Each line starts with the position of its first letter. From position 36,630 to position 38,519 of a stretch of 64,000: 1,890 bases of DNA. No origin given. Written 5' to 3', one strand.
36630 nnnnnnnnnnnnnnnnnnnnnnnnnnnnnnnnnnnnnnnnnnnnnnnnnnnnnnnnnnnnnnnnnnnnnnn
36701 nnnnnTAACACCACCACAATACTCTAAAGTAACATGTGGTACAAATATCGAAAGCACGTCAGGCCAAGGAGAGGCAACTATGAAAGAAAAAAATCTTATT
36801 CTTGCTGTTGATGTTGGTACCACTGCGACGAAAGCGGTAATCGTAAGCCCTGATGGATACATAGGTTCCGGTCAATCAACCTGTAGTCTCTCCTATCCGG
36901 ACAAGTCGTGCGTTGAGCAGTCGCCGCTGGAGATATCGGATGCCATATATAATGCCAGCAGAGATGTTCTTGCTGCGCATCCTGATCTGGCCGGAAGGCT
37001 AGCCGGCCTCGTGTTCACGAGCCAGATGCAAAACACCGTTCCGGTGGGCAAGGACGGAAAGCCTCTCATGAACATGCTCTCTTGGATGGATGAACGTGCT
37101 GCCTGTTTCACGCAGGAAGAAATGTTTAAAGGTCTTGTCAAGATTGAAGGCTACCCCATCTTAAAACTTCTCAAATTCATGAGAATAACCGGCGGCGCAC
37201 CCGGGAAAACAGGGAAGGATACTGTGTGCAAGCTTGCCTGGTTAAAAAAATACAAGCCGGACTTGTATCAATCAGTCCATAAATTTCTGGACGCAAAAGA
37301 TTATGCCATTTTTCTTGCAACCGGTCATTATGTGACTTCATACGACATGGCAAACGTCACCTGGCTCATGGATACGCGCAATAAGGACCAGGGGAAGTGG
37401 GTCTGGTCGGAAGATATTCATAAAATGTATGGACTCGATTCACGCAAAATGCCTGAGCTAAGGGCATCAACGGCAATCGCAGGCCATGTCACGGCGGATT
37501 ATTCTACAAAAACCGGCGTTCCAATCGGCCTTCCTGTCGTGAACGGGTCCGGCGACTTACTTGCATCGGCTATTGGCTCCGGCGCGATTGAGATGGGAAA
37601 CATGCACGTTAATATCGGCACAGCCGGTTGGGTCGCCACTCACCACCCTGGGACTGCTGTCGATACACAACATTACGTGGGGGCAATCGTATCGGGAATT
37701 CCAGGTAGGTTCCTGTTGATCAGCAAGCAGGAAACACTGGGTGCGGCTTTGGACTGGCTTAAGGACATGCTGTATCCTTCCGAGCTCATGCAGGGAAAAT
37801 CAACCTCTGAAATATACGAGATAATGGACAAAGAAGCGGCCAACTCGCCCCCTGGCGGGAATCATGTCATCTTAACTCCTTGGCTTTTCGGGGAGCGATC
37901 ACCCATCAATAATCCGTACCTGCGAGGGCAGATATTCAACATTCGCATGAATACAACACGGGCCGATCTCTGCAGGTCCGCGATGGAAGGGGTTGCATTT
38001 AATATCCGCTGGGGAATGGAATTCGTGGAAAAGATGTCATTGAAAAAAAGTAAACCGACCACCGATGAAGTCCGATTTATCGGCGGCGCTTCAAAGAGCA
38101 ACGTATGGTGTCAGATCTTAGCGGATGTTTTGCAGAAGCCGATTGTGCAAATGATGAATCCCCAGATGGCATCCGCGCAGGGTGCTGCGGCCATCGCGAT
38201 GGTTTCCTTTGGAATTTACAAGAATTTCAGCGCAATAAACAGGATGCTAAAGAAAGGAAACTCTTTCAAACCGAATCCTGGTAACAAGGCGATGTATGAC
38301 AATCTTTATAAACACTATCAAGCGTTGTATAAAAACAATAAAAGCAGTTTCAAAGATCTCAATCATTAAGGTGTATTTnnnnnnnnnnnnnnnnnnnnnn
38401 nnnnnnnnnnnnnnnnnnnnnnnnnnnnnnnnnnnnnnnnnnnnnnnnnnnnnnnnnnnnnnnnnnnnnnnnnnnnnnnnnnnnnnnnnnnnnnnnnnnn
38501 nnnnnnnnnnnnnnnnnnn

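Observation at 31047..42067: Candidate uncharacterised anaerobic catabolic locus built around the fused GRE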

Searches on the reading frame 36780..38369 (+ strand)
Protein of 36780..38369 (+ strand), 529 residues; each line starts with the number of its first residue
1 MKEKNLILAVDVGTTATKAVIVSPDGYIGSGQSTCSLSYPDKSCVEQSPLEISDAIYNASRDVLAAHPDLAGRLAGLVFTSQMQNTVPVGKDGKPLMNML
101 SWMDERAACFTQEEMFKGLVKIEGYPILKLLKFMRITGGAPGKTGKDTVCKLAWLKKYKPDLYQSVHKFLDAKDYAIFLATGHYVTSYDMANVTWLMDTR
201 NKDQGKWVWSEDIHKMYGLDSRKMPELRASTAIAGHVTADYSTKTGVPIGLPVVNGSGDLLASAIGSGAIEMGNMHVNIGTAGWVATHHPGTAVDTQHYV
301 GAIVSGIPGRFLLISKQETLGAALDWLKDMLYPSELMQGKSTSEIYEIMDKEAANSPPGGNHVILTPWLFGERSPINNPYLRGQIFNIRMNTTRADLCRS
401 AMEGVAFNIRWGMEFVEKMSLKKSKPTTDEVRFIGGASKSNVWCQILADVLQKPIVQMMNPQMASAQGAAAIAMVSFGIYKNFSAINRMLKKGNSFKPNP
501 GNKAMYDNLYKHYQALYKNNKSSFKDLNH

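Call 3: search_protein_families(library=pfam, proteins=[window:36780-38369:+], max_evalue=0.01)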
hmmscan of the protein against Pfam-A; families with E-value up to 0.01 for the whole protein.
window:36780-38369:+ (529 aa): 3 families
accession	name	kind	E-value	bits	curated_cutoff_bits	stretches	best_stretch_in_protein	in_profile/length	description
PF00370.27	FGGY_N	-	9.9e-37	127.3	28.8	1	7-266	2-245/245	FGGY family of carbohydrate kinases, N-terminal domain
PF02782.22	FGGY_C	-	9.4e-30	104.3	27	1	306-476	33-197/198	FGGY family of carbohydrate kinases, C-terminal domain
PF01869.26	BcrAD_BadFG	-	1.1e-05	25.6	31.5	0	10-80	3-72/271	BadF/BadG/BcrA/BcrD ATPase family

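Call 4: search_protein_families(library=ncbifam, proteins=[window:36780-38369:+], max_evalue=0.01)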
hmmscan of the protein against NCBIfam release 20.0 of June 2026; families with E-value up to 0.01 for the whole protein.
window:36780-38369:+ (529 aa): 14 families
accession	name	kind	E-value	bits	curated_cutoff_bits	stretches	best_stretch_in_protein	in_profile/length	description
TIGR01312.1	XylB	equivalog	1.7e-82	277.5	380.25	1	9-518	2-481/481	xylulokinase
TIGR01314.1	gntK_FGGY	equivalog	6.7e-62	209.6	648.55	1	7-519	2-492/505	gluconokinase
NF008187.0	PRK10939.1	equivalog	6e-41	140.6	528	1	148-521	138-504/521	autoinducer-2 kinase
NF011601.0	PRK15027.1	equivalog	2.1e-40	138.5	912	1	8-519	3-478/484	xylulokinase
TIGR01311.1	glycerol_kin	equivalog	9.6e-39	133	590.35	1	6-514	2-488/496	glycerol kinase GlpK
NF003154.0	PRK04123.1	equivalog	3e-37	128.6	428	1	151-521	163-538/554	ribulokinase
NF000756.0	PRK00047.1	subfamily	4e-37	127.7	498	2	183-515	179-489/502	glycerol kinase GlpK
TIGR02628.1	fuculo_kin_coli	equivalog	5.6e-33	114.6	470.9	1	131-491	118-456/465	L-fuculokinase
TIGR01315.1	5C_CHO_kinase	subfamily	1.2e-29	103.5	408.7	1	8-521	3-538/541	FGGY family pentulose kinase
TIGR01234.1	L-ribulokinase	equivalog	3.5e-27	95.4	583.25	1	154-518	164-528/536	ribulokinase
TIGR02627.1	rhamnulo_kin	equivalog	3.8e-09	35.6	527.95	1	148-241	130-218/454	rhamnulokinase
NF007925.0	PRK10640.1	equivalog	6e-06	24.9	639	0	148-237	136-220/489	rhamnulokinase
TIGR00241.1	CoA_E_activ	domain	0.00099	18.7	125.4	0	428-471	204-247/248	acyl-CoA dehydratase activase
TIGR03286.1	methan_mark_15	hypoth_equivalog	0.0091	15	455.75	0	3-32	142-171/404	methanogenesis marker 15 protein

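Call 17: find_homologous_proteins(query=window:36780-38369:+, max_evalue=1e-30)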
Query window:36780-38369:+ (529 aa): 1250 proteins with E <= 1e-30 among 8000 candidates; the best 120 are listed.
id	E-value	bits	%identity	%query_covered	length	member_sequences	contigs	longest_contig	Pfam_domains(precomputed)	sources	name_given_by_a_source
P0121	0.0e+0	1177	95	100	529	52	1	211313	PF00370.28,PF02782.23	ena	-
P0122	0.0e+0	1079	87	100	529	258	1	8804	PF00370.28,PF02782.23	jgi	jgi:xylulokinase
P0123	0.0e+0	1029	82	100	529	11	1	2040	PF00370.28,PF02782.23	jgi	jgi:xylulokinase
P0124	0.0e+0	1029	82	100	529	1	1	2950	PF00370.28,PF02782.23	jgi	jgi:xylulokinase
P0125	0.0e+0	1028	81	100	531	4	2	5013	PF00370.28,PF02782.23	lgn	-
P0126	0.0e+0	1027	83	100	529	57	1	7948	PF00370.28,PF02782.23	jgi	-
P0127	0.0e+0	1024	82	100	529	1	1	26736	PF00370.28,PF02782.23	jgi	jgi:xylulokinase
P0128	0.0e+0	1016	82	100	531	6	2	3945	PF00370.28,PF02782.23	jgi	jgi:xylulokinase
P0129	0.0e+0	1011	81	100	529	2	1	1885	PF00370.28,PF02782.23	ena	-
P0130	0.0e+0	1010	80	100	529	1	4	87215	PF00370.28,PF02782.23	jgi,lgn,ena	jgi:xylulokinase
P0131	4.7e-298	1007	81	100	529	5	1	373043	PF00370.28,PF02782.23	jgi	jgi:xylulokinase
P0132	4.7e-297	1004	81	100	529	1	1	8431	PF00370.28,PF02782.23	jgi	jgi:xylulokinase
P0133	1.0e-296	1003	81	100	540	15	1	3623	PF00370.28,PF02782.23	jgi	jgi:xylulokinase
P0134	7.8e-293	990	79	100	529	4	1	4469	PF00370.28,PF02782.23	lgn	-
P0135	2.0e-292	989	79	100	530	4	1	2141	PF00370.28,PF02782.23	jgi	jgi:xylulokinase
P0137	1.7e-290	982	79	100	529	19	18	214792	PF00370.28,PF02782.23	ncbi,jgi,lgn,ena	ncbi:MAG: FGGY-family carbohydrate kinase [Desulfomonilia bacterium]|jgi:xylulokinase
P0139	1.2e-287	973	77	100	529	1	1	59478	PF00370.28,PF02782.23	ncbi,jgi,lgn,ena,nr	ncbi:MAG TPA: FGGY-family carbohydrate kinase [Smithella sp.]|nr:FGGY-family carbohydrate kinase [Sm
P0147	7.3e-265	898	70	100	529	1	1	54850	PF00370.28,PF02782.23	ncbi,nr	ncbi:MAG: FGGY-family carbohydrate kinase [Spirochaetes bacterium]|nr:FGGY-family carbohydrate kinas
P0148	1.6e-263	893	71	100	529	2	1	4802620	PF00370.28,PF02782.23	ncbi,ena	-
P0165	2.4e-220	751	60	100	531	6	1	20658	PF00370.28,PF02782.23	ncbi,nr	ncbi:MAG: FGGY-family carbohydrate kinase [Desulfobacterales bacterium]|nr:FGGY-family carbohydrate 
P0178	1.3e-172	593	49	99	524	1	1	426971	PF00370.28,PF02782.23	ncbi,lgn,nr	ncbi:MAG: FGGY-family carbohydrate kinase [Candidatus Lokiarchaeota archaeon]|nr:FGGY-family carbohy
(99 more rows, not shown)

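Call 18: find_encoding_contigs(protein=P0137, flank=10000, max_places=4)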
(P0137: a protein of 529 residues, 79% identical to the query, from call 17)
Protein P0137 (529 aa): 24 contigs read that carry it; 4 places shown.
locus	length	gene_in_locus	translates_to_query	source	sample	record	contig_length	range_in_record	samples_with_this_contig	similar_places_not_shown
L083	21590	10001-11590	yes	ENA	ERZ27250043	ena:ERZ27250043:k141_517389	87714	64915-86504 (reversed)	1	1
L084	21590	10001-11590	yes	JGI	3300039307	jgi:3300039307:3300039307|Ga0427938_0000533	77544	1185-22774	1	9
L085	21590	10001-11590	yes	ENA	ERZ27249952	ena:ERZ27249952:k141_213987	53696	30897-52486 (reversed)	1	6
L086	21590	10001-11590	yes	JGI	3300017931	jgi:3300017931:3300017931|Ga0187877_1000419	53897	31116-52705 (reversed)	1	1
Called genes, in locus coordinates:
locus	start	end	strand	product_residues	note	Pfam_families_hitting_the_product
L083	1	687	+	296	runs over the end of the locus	-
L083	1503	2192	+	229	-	PF13643:DUF4145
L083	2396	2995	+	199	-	-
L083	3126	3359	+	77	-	PF22180:RH3_dom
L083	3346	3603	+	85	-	PF05016:ParE_toxin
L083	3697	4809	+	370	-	PF00155:Aminotran_1_2, PF12897:Asp_aminotransf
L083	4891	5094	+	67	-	PF09957:VapB_antitoxin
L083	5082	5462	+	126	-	PF01850:PIN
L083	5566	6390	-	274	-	PF12146:Hydrolase_4, PF00561:Abhydrolase_1, PF12697:Abhydrolase_6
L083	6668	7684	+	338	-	PF04392:ABC_sub_bind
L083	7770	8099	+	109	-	PF02426:MIase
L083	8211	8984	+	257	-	PF00106:adh_short, PF08659:KR, PF13561:adh_short_C2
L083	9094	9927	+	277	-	PF04072:LCM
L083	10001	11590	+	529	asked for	PF00370:FGGY_N, PF02782:FGGY_C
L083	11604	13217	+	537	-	PF00890:FAD_binding_2 (faint), PF01266:DAO, PF01946:Thi4 (faint), PF12831:FAD_oxidored (weak), PF13450:NAD_binding_8 (weak), PF16901:DAO_C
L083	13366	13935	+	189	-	-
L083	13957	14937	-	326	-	PF01008:IF-2B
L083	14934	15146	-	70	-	-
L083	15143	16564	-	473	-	PF02934:GatB_N, PF02637:GatB_Yqey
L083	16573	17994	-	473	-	PF01425:Amidase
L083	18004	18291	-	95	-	PF02686:GatC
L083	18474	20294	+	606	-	PF00501:AMP-binding, PF23562:AMP-binding_C_3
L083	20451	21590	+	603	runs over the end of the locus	PF00501:AMP-binding, PF23562:AMP-binding_C_3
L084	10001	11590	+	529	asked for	PF00370:FGGY_N, PF02782:FGGY_C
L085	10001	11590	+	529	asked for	PF00370:FGGY_N, PF02782:FGGY_C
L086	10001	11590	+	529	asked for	PF00370:FGGY_N, PF02782:FGGY_C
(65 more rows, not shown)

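Call 19: find_encoding_contigs(protein=P0139, flank=10000, max_places=2)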
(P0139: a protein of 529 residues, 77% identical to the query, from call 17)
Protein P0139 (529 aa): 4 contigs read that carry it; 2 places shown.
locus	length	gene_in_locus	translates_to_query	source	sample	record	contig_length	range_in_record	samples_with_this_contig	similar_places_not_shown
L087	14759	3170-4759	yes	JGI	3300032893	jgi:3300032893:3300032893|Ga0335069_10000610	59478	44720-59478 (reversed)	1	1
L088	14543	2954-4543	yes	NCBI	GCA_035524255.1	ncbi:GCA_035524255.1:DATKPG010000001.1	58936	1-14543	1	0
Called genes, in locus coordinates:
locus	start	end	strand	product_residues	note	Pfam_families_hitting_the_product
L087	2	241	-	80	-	?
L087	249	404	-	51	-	-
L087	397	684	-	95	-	-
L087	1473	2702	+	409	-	PF13356:Arm-DNA-bind_3, PF22022:Phage_int_M, PF00589:Phage_integrase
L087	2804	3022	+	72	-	-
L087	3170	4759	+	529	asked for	PF00370:FGGY_N, PF02782:FGGY_C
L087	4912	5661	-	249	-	PF01553:Acyltransferase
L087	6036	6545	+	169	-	-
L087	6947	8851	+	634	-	PF13727:CoA_binding_3, PF17836:PglD_N (weak), PF01073:3Beta_HSD (weak), PF01370:Epimerase, PF02719:Polysacc_synt_2, PF04321:RmlD_sub_bind, PF16363:GDP_Man_Dehyd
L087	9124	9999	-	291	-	PF13189:Cytidylate_kin2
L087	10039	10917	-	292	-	PF00231:ATP-synt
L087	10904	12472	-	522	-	PF02874:ATP-synt_ab_N (weak), PF00006:ATP-synt_ab, PF00306:ATP-synt_ab_C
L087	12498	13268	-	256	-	PF00430:ATP-synt_B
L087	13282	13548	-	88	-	PF00137:ATP-synt_C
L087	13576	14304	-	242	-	PF00119:ATP-synt_A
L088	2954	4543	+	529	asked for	PF00370:FGGY_N, PF02782:FGGY_C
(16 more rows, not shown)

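Call 20: find_encoding_contigs(protein=P0147, flank=10000, max_places=2)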
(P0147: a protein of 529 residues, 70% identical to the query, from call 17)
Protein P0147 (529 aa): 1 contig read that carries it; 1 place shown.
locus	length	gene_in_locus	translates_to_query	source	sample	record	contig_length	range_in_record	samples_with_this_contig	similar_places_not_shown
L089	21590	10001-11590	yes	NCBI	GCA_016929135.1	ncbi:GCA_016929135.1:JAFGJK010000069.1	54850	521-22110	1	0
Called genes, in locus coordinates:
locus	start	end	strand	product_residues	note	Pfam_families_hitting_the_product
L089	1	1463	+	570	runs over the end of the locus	PF20446:ABC_N, PF09818:ABC_ATPase, PF21117:MRB1590_C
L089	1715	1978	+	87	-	PF12802:MarR_2 (weak), PF12840:HTH_20, PF01022:HTH_5, PF01978:TrmB (weak), PF13412:HTH_24 (faint)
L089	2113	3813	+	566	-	PF03486:HI0933_like (faint), PF07992:Pyr_redox_2, PF13738:Pyr_redox_3 (faint), PF00070:Pyr_redox, PF02852:Pyr_redox_dim, PF00581:Rhodanese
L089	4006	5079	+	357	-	-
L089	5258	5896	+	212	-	PF00440:TetR_N, PF13305:TetR_C_33 (weak)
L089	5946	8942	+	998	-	PF02901:PFL-like, PF01228:Gly_radical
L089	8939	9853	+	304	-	PF13353:Fer4_12 (weak), PF12797:Fer4_2 (faint), PF00037:Fer4 (weak), PF13237:Fer4_10 (weak), PF12838:Fer4_7, PF13187:Fer4_9 (weak), PF04055:Radical_SAM, PF12837:Fer4_6 (weak), +2 more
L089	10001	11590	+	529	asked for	PF00370:FGGY_N, PF02782:FGGY_C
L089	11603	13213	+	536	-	PF00890:FAD_binding_2 (faint), PF01266:DAO, PF12831:FAD_oxidored (faint), PF13450:NAD_binding_8 (faint), PF16901:DAO_C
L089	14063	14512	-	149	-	-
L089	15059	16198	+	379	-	PF01408:GFO_IDH_MocA, PF02894:GFO_IDH_MocA_C, PF22725:GFO_IDH_MocA_C3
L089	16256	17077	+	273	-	PF01261:AP_endonuc_2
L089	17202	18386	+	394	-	PF01408:GFO_IDH_MocA, PF22725:GFO_IDH_MocA_C3, PF02894:GFO_IDH_MocA_C (weak)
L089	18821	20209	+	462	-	PF13347:MFS_2, PF07690:MFS_1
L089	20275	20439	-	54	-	-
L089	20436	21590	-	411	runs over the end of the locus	-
